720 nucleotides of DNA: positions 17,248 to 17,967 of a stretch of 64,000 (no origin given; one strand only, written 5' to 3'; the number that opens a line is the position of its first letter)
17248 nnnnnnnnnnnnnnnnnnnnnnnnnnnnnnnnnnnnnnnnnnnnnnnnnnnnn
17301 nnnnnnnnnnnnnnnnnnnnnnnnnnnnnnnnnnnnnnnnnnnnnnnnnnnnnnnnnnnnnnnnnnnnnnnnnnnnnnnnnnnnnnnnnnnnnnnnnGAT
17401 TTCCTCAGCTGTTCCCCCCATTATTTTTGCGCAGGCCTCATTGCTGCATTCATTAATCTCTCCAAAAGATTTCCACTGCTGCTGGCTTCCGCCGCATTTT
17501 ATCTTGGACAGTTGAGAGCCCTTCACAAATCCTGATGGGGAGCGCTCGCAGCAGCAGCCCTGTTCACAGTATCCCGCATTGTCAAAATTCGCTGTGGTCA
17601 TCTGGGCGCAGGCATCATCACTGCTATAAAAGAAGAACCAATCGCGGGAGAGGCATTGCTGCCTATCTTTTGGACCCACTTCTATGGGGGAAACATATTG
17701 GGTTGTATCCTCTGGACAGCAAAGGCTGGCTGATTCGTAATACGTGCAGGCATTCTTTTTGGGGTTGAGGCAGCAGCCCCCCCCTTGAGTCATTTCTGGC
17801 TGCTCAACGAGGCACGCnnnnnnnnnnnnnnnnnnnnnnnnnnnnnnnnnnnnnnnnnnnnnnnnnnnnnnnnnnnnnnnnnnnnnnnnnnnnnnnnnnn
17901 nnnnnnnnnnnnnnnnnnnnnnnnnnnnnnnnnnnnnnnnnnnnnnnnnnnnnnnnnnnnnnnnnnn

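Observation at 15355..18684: Tandem paralogous secreted proteins combining novel Cys-rich modules with thrombospondin type-3 calcium-binding repeats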

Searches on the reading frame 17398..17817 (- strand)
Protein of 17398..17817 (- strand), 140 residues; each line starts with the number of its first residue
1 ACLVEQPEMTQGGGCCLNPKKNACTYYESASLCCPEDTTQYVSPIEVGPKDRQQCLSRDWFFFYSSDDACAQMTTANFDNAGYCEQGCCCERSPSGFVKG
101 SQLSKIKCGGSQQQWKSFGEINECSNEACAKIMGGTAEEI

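Call 26: search_protein_representatives(alignment_id=A1)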
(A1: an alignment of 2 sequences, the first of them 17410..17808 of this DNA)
Query: 2 sequences, 141 profile positions. Proteins with E-value up to 0.001 (for the whole library): 30; up to 1e-10: 18; up to 1e-30: 2. The best 30 are listed.
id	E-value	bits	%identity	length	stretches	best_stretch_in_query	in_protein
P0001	3.6e-68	244.2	-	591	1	2-141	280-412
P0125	2.4e-57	209.1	-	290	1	11-141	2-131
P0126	6.8e-23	97.5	-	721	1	8-141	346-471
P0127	1.5e-21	93.2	-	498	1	7-135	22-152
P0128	4.3e-21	91.7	-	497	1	8-138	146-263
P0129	3.0e-20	88.9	-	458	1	10-139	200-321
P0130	1.5e-19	86.6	-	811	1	11-138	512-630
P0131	7.3e-19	84.4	-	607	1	10-138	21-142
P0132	6.2e-18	81.4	-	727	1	5-139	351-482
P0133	4.4e-16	75.4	-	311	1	9-114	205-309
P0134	1.6e-15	73.6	-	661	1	10-138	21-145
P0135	9.7e-13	64.6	-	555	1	7-134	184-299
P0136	1.3e-12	64.2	-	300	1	8-139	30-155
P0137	1.8e-12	63.8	-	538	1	9-139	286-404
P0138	7.0e-12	61.8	-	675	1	9-139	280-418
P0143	7.5e-10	55.2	-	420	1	9-137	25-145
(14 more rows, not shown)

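Call 36: find_related_loci(query=A6, collection=genome_contigs, flank=6000)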
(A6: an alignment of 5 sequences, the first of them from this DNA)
Query A6 (126 aa) in genome_contigs; peptide patterns used: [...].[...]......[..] (x = any residue, [..] = any of these).
16 stretches matched a pattern; 3 encode a relative of the query (tblastn E <= 1e-3); 2 distinct loci.
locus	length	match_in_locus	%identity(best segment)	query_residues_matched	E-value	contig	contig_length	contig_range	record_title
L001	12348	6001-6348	37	1-126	6e-23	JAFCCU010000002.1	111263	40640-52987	Candidatus Woesearchaeota archaeon isolate AB_69_Bin_160 AB_69_Bin_160_scaffold_35, whole genome shotgun sequence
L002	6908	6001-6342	33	5-124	2e-12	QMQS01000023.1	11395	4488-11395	MAG: Candidatus Woesearchaeota archaeon isolate B29_G15 B29_Guay15_scaffold_01332, whole genome shotgun sequence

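Call 37: predict_structure(alignment_id=A4)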
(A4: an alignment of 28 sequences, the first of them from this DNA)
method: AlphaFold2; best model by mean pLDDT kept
length: 140 residues; sequences in the alignment: 28
mean_pLDDT: 92.7   pTM: 0.80
mean pLDDT of the five models: 92.7, 92.3, 92.0, 91.7, 91.2
residues with pLDDT >= 90: 120; 70-90: 10; 50-70: 10; < 50: 0
segments of 3 or more residues with pLDDT < 50: none
pLDDT, mean of each block of 10 residues (from residue 1): 59 94 96 96 92 94 96 96 97 97 95 97 97 93
secondary structure, 60 per line:
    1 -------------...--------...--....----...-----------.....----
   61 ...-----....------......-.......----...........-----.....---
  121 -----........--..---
elements in order: E14-16 E25-27 H30-33 H52-56 E61-63 H69-72 H79-84 E86-92 E97-104 E113-117 H126-133

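Call 48: search_protein_families(library=pfam, proteins=[L001:5464-7065:+, L001:9815-11083:+], max_evalue=0.01)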
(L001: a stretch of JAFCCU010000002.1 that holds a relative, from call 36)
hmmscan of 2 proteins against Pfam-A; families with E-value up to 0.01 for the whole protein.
L001:5464-7065:+ (533 aa): 7 families
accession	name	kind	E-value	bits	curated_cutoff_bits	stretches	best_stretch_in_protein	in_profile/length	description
PF00085.26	Thioredoxin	-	1.5e-11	44.7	23.5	1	56-141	10-101/103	Thioredoxin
PF02412.23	TSP_3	-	3.1e-06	27.2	25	1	17-41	11-35/36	Thrombospondin type 3 repeat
PF13098.12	Thioredoxin_2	-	3.1e-05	24.7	27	1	63-138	8-101/104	Thioredoxin-like domain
PF05345.18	He_PIG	-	0.00023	22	24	1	396-470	12-95/96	Putative Ig domain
PF14595.12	Thioredoxin_9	-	0.0003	21.1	25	1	64-123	45-107/129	Thioredoxin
PF13905.12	Thioredoxin_8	-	0.00044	21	27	1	63-103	4-47/94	Thioredoxin-like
PF13728.12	TraF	-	0.0035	17.6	23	1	64-115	133-194/224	F plasmid transfer operon protein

L001:9815-11083:+ (422 aa): 0 families

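Call 50: search_solved_structures(query=A4, max_evalue=10)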
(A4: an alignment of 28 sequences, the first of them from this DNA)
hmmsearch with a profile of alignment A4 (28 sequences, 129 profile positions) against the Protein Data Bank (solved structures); distinct sequences matched with E-value up to 10: 0.

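Call 53: fold_search(model_id=the predicted structure, library=pdb)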
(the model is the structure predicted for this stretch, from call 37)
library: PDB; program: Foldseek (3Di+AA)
matches with E <= 10: 106; with E <= 0.001: 0
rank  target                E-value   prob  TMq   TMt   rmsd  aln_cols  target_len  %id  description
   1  7dor_B                2.4e+00  0.04  0.14  0.11  11.2        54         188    2  E. coli GyrB ATPase domain in complex with 4-nitropheno (released 2021-10-27)
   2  3h4l_B                2.4e+00  0.03  0.15  0.07  10.9        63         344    5  Crystal Structure of N terminal domain of a DNA repair protein (released 2010-03-02)
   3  6kzz                  2.6e+00  0.03  0.14  0.11  11.8        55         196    5  Crystal structure of E.coli DNA gyrase B in complex with 2-oxo-1,2-dihydroquinoline derivative (released 2020-05-06)
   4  4urn_C                2.7e+00  0.03  0.14  0.11   8.2        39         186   10  Crystal Structure of Staph ParE 24kDa in complex with Novobiocin (released 2014-07-16)
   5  6eng_B                3.1e+00  0.03  0.14  0.06  11.0        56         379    5  Crystal structure of the 43K ATPase domain of Escherichia coli gyrase B in complex with an aminocoumarin (released 2019-04-10)
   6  4hz5_D                3.1e+00  0.03  0.14  0.11   9.3        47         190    2  Pyrrolopyrimidine inhibitors of dna gyrase b and topoisomerase iv, part i: structure guided discovery and optimization (released 2013-02-13)
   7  2vqa_C                3.3e+00  0.07  0.15  0.06   2.2        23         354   22  Protein-folding location can regulate Mn versus Cu- or Zn-binding. Crystal Structure of MncA. (released 2008-10-28)
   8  4duh_A                3.5e+00  0.05  0.14  0.11   7.5        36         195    3  Crystal structure of 24 kDa domain of E. coli DNA gyrase B in complex with small molecule inhibitor (released 2012-08-01)
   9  4lta_A                3.8e+00  0.06  0.13  0.10   6.7        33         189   15  The crystal structure of the P132R, Y133G mutant of Pyrococcus furiosus phosphoglucose isomerase in complex with manga (released 2014-07-30)
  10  7pqm_A                3.8e+00  0.01  0.14  0.12  13.0        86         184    7  Acinetobacter baumannii DNA gyrase B 23kDa ATPase subdomain complexed with EBL2888 (released 2022-09-28)
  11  4lul_A                4.0e+00  0.06  0.13  0.10   6.6        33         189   15  The crystal structure of the P132A, Y133D mutant of Pyrococcus furiosus phosphoglucose isomerase in complex with manga (released 2014-07-30)
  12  1x82                  4.0e+00  0.06  0.13  0.10   6.6        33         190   15  CRYSTAL STRUCTURE OF PHOSPHOGLUCOSE ISOMERASE FROM PYROCOCCUS FURIOSUS WITH BOUND 5-phospho-D-arabinonate (released 2004-10-12)
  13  1aj6                  4.0e+00  0.02  0.14  0.11  10.0        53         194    6  NOVOBIOCIN-RESISTANT MUTANT (R136H) OF THE N-TERMINAL 24 KDA FRAGMENT OF DNA GYRASE B COMPLEXED WITH NOVOBIOCIN AT 2.3 A (released 1998-05-20)
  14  8z8m_B                4.3e+00  0.03  0.12  0.14   8.2        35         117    8  Crystal structure of human TNF alpha in complex with TNF30(VHH) domain of ozoralizumab (released 2024-09-04)
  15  4hz5_B                4.3e+00  0.02  0.14  0.11   9.4        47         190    2  Pyrrolopyrimidine inhibitors of dna gyrase b and topoisomerase iv, part i: structure guided discovery and optimization (released 2013-02-13)
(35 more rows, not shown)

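Call 56: find_related_loci(query=A6, collection=metagenome_contigs, flank=8000)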
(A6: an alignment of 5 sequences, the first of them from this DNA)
Query A6 (126 aa) in metagenome_contigs; peptide patterns used: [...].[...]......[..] (x = any residue, [..] = any of these).
37 stretches matched a pattern; 1 encode a relative of the query (tblastn E <= 1e-3); 1 distinct loci.
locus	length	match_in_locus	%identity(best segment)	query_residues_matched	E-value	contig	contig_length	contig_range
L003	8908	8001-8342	33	5-124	4e-13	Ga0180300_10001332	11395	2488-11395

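Call 69: find_related_loci(query=A6, collection=viral_contigs, flank=5000)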
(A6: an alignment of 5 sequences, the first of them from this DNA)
Query A6 (126 aa) in viral_contigs; peptide patterns used: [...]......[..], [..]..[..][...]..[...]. (x = any residue, [..] = any of these).
98 stretches matched a pattern, but none encodes a relative of the query by tblastn (E <= 1e-3).

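Call 72: list_cluster_members(proteins=[P0125, P0126, P0127, P0128, P0130, P0131, P0134, P0137, P0138, P0143])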
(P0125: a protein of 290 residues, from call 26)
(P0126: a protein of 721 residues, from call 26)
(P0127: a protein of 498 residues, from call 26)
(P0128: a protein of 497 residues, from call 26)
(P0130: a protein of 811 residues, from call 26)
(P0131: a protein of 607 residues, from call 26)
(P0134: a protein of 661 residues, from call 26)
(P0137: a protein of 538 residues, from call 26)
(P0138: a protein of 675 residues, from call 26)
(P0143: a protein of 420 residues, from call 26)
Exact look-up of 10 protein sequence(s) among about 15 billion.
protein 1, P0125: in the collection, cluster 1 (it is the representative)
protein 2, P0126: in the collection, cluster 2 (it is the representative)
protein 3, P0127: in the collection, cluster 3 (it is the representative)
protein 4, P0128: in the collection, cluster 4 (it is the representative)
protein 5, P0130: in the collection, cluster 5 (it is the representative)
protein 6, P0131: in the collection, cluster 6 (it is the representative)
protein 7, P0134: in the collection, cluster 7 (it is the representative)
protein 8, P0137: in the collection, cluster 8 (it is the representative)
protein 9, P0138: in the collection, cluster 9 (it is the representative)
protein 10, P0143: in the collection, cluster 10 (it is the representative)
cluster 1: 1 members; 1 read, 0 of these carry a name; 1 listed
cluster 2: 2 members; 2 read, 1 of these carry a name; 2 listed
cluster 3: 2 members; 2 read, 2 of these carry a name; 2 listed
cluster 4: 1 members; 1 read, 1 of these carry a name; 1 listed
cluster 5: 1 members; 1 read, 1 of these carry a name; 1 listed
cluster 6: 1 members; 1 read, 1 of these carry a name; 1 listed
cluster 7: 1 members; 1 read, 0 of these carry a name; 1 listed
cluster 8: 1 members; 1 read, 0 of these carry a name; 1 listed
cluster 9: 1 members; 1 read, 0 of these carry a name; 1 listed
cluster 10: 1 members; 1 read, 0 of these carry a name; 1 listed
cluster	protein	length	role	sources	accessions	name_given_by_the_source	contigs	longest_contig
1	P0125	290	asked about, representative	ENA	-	-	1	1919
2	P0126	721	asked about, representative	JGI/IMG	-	hypothetical protein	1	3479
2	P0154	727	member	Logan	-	-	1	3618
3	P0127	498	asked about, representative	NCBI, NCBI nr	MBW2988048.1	thrombospondin type 3 repeat-containing protein, partial [Candidatus Woesearchaeota ... | thrombospondin type 3 repeat-containing protein [Candidatus Woesearchaeota archaeon]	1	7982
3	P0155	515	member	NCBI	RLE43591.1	hypothetical protein DRJ48_00585, partial [Candidatus Woesearchaeota archaeon]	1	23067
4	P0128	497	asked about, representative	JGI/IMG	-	thiol-disulfide isomerase/thioredoxin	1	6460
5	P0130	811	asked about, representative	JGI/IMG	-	hypothetical protein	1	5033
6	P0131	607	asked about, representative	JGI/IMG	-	hypothetical protein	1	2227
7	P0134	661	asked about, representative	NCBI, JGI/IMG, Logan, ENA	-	-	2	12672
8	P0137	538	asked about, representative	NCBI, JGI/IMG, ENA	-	-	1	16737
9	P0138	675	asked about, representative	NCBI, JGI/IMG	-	-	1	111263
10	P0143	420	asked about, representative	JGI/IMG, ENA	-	-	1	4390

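Call 76: fold_search(model_id=the predicted structure, library=viral)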
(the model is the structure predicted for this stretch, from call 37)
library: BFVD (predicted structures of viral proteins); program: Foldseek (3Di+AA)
matches with E <= 10: 123; with E <= 0.001: 0
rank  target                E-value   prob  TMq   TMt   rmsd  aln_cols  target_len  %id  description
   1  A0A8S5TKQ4            1.6e+00  0.15  0.22  0.05   5.6        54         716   11  Stabilization protein (Fragment) [Podoviridae sp. ctz6O13]
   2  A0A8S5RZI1            1.6e+00  0.06  0.14  0.07   8.0        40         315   30  Binding domain, N-terminal [Myoviridae sp. ctNQV2]
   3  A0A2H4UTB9            1.9e+00  0.06  0.14  0.07  11.0        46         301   17  Uncharacterized protein [Bodo saltans virus]
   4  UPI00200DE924         2.0e+00  0.06  0.15  0.04   9.4        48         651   12  (no name look-up for this kind of identifier)
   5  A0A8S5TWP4            2.3e+00  0.09  0.24  0.23   7.8        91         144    8  GIY-YIG nuclease superfamily protein [Siphoviridae sp. ctcx61]
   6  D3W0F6                2.3e+00  0.04  0.17  0.11  10.5        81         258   12  Uncharacterized protein [Lactococcus phage 1358]
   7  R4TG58                2.7e+00  0.09  0.22  0.17   7.2        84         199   15  (no name in the UniProt tables at hand)
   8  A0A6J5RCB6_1          2.7e+00  0.03  0.16  0.04  10.1        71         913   14  Fibronectin type III [uncultured Caudovirales phage]
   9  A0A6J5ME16            2.9e+00  0.08  0.18  0.31   4.5        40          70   22  Uncharacterized protein [uncultured Caudovirales phage]
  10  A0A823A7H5            3.1e+00  0.08  0.13  0.27   7.2        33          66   18  (no name in the UniProt tables at hand)
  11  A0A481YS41            3.3e+00  0.07  0.16  0.08   5.6        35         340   11  Uncharacterized protein [Marseillevirus LCMAC101]
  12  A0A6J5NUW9            3.5e+00  0.09  0.14  0.12   3.4        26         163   27  Uncharacterized protein [uncultured Caudovirales phage]
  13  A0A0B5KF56            3.7e+00  0.08  0.19  0.06   8.6        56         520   18  (no name in the UniProt tables at hand)
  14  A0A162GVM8            3.7e+00  0.07  0.15  0.09   2.2        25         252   28  Bro-A [Mocis latipes granulovirus]
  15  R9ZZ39                4.0e+00  0.09  0.23  0.22   5.3        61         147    6  Uncharacterized protein [Cellulophaga phage phi10:1]
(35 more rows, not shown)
